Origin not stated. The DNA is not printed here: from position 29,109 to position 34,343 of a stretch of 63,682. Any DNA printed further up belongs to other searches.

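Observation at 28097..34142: Stand-alone CarH-type B12 photoreceptor module, phycobiliprotein-like partner and CxxC-tailed PAS protein wired behind a giant hybrid kinase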

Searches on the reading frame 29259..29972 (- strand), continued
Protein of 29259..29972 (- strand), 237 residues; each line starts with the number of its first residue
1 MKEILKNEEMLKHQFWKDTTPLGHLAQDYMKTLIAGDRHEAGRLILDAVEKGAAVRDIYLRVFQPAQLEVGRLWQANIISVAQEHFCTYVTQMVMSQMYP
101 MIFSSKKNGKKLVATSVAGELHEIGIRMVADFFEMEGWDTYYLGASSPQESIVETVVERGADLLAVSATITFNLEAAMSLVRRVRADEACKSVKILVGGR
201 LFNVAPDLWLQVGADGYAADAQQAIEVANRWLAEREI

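Call 43: find_encoding_contigs(protein=P0104, flank=7000, max_places=4)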
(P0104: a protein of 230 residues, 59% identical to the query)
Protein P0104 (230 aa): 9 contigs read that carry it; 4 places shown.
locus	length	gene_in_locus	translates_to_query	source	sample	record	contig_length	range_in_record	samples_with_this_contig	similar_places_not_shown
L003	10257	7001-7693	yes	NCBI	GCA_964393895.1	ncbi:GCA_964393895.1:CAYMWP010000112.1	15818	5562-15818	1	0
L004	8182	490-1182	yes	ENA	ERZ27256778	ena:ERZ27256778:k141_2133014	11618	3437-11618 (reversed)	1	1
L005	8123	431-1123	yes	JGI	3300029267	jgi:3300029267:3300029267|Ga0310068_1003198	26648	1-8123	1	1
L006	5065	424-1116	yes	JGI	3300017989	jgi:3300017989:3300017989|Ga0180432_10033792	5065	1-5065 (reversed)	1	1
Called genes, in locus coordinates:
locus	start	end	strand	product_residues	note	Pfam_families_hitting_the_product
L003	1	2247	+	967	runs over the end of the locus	PF02743:dCache_1, PF00672:HAMP, PF01590:GAF, PF13185:GAF_2, PF13492:GAF_3, PF01590:GAF, PF13185:GAF_2, PF13492:GAF_3, +3 more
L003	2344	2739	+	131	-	PF00072:Response_reg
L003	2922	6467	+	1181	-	PF00072:Response_reg, PF00989:PAS, PF08448:PAS_4, PF08447:PAS_3, PF13426:PAS_9, PF00989:PAS, PF08448:PAS_4, PF13426:PAS_9, +6 more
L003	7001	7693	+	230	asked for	PF02607:B12-binding_2, PF02310:B12-binding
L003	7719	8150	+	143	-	-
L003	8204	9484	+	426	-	PF00512:HisKA, PF02518:HATPase_c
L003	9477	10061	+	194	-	PF00072:Response_reg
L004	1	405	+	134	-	?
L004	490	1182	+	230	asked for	PF02607:B12-binding_2, PF02310:B12-binding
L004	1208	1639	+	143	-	-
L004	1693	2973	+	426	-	PF00512:HisKA, PF02518:HATPase_c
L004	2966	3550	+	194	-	PF00072:Response_reg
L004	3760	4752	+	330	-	PF02608:Bmp, PF13407:Peripla_BP_4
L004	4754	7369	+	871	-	PF02743:dCache_1, PF00672:HAMP, PF01590:GAF, PF13185:GAF_2, PF13492:GAF_3, PF00512:HisKA, PF02518:HATPase_c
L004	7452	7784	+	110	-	PF05635:23S_rRNA_IVP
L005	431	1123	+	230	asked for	PF02607:B12-binding_2, PF02310:B12-binding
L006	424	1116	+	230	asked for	PF02607:B12-binding_2, PF02310:B12-binding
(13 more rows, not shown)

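Call 50: find_encoding_contigs(protein=window:29259-29972:-, flank=10000, max_places=3)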
Protein window:29259-29972:- (237 aa): 2 contigs read that carry it; 1 place shown.
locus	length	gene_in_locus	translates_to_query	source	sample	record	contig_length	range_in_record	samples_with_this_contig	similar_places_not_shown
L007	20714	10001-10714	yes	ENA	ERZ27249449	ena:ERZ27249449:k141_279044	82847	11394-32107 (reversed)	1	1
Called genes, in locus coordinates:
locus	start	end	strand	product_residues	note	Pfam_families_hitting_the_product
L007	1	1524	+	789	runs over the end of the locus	PF01627:Hpt, PF02518:HATPase_c, PF01584:CheW, PF00072:Response_reg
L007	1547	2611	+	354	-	PF00072:Response_reg, PF01339:CheB_methylest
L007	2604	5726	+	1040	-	PF00072:Response_reg, PF00989:PAS, PF08448:PAS_4 (weak), PF13426:PAS_9, PF08447:PAS_3, PF08448:PAS_4, PF02518:HATPase_c, PF00072:Response_reg, +6 more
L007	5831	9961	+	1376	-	PF13426:PAS_9, PF08447:PAS_3, PF13426:PAS_9, PF08447:PAS_3, PF00989:PAS, PF08448:PAS_4, PF13188:PAS_8, PF13426:PAS_9, +7 more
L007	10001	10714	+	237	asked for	PF02607:B12-binding_2, PF02310:B12-binding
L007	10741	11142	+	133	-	-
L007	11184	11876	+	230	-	-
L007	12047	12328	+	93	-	PF13188:PAS_8 (weak)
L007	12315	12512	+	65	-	PF00072:Response_reg (weak)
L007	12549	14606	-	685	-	-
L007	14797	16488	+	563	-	PF03109:ABC1, PF01636:APH (weak), PF27536:UbiB_helical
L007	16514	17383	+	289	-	PF00590:TP_methylase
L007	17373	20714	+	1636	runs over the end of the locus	-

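Call 51: find_encoding_contigs(protein=P0017, flank=7000, max_places=2)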
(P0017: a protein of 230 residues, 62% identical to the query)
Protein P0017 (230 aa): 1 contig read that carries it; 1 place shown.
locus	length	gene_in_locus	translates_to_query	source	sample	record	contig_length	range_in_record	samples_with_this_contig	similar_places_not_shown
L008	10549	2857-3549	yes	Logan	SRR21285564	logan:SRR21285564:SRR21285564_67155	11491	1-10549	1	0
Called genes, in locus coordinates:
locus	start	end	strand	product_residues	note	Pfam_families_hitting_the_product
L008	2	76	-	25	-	?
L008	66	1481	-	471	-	PF25788:Ig_Rha78A_N (faint), PF03781:FGE-sulfatase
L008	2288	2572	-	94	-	-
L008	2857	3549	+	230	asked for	PF02607:B12-binding_2, PF02310:B12-binding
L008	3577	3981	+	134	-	-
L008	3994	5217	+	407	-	PF00512:HisKA, PF13581:HATPase_c_2 (weak), PF02518:HATPase_c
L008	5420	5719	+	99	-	PF07689:KaiB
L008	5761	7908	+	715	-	PF00072:Response_reg, PF00989:PAS, PF08448:PAS_4, PF13426:PAS_9, PF00989:PAS, PF08448:PAS_4, PF07730:HisKA_3, PF02518:HATPase_c, +7 more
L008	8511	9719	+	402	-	PF00270:DEAD, PF04851:ResIII, PF00271:Helicase_C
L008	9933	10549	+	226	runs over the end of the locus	PF20108:DUF6498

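Call 52: find_encoding_contigs(protein=P0113, flank=7000, max_places=2)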
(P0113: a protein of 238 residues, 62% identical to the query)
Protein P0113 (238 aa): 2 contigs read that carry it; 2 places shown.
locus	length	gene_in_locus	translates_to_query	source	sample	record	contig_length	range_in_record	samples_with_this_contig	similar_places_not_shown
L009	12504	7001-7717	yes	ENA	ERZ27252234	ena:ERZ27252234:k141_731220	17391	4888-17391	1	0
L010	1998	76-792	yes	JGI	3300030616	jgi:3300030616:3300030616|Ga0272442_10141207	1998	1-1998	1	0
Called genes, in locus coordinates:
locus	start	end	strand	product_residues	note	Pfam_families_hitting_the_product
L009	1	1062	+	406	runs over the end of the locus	PF10342:Kre9_KNH (weak), PF00188:CAP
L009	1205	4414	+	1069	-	PF26549:Tricorn_N, PF26550:Tricorn_2nd, PF07676:PD40, PF26549:Tricorn_N, PF26550:Tricorn_2nd, PF07676:PD40, PF14684:Tricorn_C1, PF03572:Peptidase_S41, +2 more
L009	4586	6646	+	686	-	PF00989:PAS (faint), PF13188:PAS_8 (faint), PF08447:PAS_3, PF13426:PAS_9 (weak), PF00512:HisKA, PF02518:HATPase_c, PF00072:Response_reg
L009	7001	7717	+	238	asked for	PF02607:B12-binding_2, PF02310:B12-binding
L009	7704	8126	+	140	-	-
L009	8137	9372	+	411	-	PF00512:HisKA, PF02518:HATPase_c, PF13581:HATPase_c_2 (weak)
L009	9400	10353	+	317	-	PF00072:Response_reg, PF08447:PAS_3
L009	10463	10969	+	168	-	PF03975:CheD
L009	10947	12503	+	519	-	?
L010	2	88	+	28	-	?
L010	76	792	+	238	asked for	PF02607:B12-binding_2, PF02310:B12-binding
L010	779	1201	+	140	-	-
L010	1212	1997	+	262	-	?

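Call 92: find_encoding_contigs(protein=P0060, flank=6000, max_places=1)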
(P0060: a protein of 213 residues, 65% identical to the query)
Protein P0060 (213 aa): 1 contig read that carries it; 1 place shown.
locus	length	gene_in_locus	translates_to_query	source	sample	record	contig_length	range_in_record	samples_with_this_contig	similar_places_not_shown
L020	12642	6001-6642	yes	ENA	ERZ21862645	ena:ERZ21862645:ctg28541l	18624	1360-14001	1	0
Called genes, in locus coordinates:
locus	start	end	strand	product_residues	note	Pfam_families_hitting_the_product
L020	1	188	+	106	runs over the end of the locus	PF08666:SAF (weak)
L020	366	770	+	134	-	-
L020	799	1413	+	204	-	PF00072:Response_reg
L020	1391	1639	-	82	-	-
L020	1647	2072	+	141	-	-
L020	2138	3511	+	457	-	PF00437:T2SSE, PF27713:UCP018868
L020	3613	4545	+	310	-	PF00482:T2SSF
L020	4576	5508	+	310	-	PF00482:T2SSF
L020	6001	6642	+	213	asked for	PF02607:B12-binding_2, PF02310:B12-binding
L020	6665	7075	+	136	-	-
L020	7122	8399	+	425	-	PF00512:HisKA, PF02518:HATPase_c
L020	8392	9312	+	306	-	PF00072:Response_reg, PF00989:PAS, PF08448:PAS_4, PF13426:PAS_9 (weak)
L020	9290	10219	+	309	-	PF02518:HATPase_c, PF00072:Response_reg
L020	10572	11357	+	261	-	PF18912:DZR_2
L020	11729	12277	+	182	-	PF00582:Usp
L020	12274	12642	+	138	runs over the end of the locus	-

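Call 93: find_encoding_contigs(protein=P0076, flank=6000, max_places=1)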
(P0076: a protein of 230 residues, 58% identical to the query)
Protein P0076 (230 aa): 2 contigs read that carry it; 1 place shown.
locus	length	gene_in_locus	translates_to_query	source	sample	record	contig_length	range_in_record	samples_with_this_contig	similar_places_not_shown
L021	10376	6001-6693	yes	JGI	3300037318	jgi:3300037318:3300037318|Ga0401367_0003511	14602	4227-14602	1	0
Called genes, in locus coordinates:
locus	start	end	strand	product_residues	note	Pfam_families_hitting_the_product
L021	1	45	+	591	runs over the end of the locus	PF08448:PAS_4, PF01590:GAF, PF13185:GAF_2, PF01740:STAS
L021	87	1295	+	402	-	PF00989:PAS (weak), PF08448:PAS_4, PF13188:PAS_8 (faint), PF13426:PAS_9 (weak), PF08447:PAS_3, PF13426:PAS_9, PF08447:PAS_3 (weak), PF01740:STAS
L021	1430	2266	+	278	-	PF00989:PAS, PF08448:PAS_4, PF13426:PAS_9, PF08447:PAS_3 (weak), PF01740:STAS, PF13466:STAS_2 (faint)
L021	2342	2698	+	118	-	PF01740:STAS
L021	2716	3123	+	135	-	PF13581:HATPase_c_2, PF02518:HATPase_c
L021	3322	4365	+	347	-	PF13581:HATPase_c_2, PF02518:HATPase_c (weak), PF07228:SpoIIE (weak)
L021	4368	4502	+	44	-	-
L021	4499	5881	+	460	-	PF08448:PAS_4, PF00512:HisKA, PF02518:HATPase_c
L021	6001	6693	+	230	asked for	PF02607:B12-binding_2, PF02310:B12-binding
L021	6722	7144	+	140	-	-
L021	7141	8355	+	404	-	PF00512:HisKA, PF13581:HATPase_c_2 (faint), PF02518:HATPase_c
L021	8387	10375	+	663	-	?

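Call 94: find_encoding_contigs(protein=P0028, flank=6000, max_places=1)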
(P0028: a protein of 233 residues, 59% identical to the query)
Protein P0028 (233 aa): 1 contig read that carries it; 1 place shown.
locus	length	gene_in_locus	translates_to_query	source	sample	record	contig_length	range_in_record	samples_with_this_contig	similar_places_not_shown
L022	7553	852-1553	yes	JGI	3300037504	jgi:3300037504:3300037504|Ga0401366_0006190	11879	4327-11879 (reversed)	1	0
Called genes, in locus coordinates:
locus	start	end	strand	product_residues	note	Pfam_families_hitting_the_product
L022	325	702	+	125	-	PF00072:Response_reg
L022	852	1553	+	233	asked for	PF02607:B12-binding_2, PF02310:B12-binding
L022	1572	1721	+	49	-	-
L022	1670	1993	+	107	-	-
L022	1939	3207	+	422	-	PF00512:HisKA, PF02518:HATPase_c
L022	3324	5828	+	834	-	PF00072:Response_reg, PF00989:PAS, PF08448:PAS_4, PF13188:PAS_8, PF13426:PAS_9, PF00989:PAS, PF13188:PAS_8, PF08448:PAS_4, +8 more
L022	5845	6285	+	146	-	PF00072:Response_reg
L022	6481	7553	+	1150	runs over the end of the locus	PF00072:Response_reg, PF01590:GAF (weak), PF13185:GAF_2, PF00989:PAS (weak), PF13426:PAS_9, PF00512:HisKA, PF02518:HATPase_c, PF00072:Response_reg, +2 more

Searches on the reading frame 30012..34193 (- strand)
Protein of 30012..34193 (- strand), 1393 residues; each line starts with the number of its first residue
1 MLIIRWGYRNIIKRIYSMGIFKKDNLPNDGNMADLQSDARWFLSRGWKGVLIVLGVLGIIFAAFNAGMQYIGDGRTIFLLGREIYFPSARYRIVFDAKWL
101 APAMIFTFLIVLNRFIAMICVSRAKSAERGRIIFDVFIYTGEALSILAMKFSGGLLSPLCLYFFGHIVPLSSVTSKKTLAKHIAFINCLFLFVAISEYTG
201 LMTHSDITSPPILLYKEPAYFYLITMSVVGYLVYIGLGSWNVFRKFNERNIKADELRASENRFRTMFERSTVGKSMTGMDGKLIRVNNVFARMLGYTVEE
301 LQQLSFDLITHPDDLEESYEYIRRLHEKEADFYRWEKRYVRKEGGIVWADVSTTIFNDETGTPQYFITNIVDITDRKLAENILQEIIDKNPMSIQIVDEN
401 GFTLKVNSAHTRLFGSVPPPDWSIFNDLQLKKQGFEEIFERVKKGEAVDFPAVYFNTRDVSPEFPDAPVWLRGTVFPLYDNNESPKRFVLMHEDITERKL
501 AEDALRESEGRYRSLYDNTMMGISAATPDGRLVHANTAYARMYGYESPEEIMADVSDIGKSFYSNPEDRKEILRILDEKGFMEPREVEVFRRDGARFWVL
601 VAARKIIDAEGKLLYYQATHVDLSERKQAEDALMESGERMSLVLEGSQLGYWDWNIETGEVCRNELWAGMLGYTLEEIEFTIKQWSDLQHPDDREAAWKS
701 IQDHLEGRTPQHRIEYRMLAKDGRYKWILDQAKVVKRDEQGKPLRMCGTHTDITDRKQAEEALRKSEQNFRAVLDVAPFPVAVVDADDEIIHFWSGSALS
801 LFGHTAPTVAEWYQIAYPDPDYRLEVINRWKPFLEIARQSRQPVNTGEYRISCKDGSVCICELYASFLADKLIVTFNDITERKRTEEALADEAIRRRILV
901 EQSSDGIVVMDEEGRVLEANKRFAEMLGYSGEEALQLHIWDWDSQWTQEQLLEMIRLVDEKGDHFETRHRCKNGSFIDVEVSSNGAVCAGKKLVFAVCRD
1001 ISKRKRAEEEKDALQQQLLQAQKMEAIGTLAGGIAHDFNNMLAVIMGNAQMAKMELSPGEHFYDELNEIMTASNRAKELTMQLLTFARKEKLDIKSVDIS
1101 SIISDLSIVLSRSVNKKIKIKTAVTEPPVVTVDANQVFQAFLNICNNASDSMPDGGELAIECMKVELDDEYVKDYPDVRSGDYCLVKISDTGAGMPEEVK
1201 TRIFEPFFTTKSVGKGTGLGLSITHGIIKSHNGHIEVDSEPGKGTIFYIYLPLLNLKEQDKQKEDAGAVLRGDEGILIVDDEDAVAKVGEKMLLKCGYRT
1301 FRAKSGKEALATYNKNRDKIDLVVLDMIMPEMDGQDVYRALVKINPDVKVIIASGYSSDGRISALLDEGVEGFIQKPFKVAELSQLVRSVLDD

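Call 3: search_protein_families(library=pfam, proteins=[window:30012-34193:-], max_evalue=0.01)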
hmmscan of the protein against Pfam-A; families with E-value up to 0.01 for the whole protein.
window:30012-34193:- (1393 aa): 11 families
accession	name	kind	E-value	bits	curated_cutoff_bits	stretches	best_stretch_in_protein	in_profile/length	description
PF13426.13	PAS_9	-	2.9e-57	191.7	27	4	904-1002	1-102/103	PAS domain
PF08447.18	PAS_3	-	1.7e-53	179.3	25.6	3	664-750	5-89/89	PAS fold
PF00989.32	PAS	-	5.7e-42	142.7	22.6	4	897-1001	4-113/113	PAS fold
PF13188.13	PAS_8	-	1.7e-35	120.2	21.8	4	899-945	6-52/65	PAS domain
PF08448.16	PAS_4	-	1.1e-32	112.9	23.1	2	900-1006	1-110/110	PAS fold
PF02518.31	HATPase_c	-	4.5e-23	82.3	26.4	1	1133-1253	2-109/111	Histidine kinase-, DNA gyrase B-, and HSP90-like ATPase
PF00072.30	Response_reg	-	6.6e-23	81.4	30.2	1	1276-1387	1-110/111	Response regulator receiver domain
PF12860.13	PAS_7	-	1.8e-11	44.6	27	0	901-931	2-32/115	PAS fold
PF00512.31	HisKA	-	4.1e-08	33.6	26.9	1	1028-1090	3-64/66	His Kinase A (phospho-acceptor) domain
PF24820.1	Diguanyl_cycl_sensor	-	0.0019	18.6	28.1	0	899-982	1-92/109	Diguanylate cyclase-like sensor domain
PF14598.12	PAS_11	-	0.0073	16.7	25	0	278-330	9-61/109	PAS domain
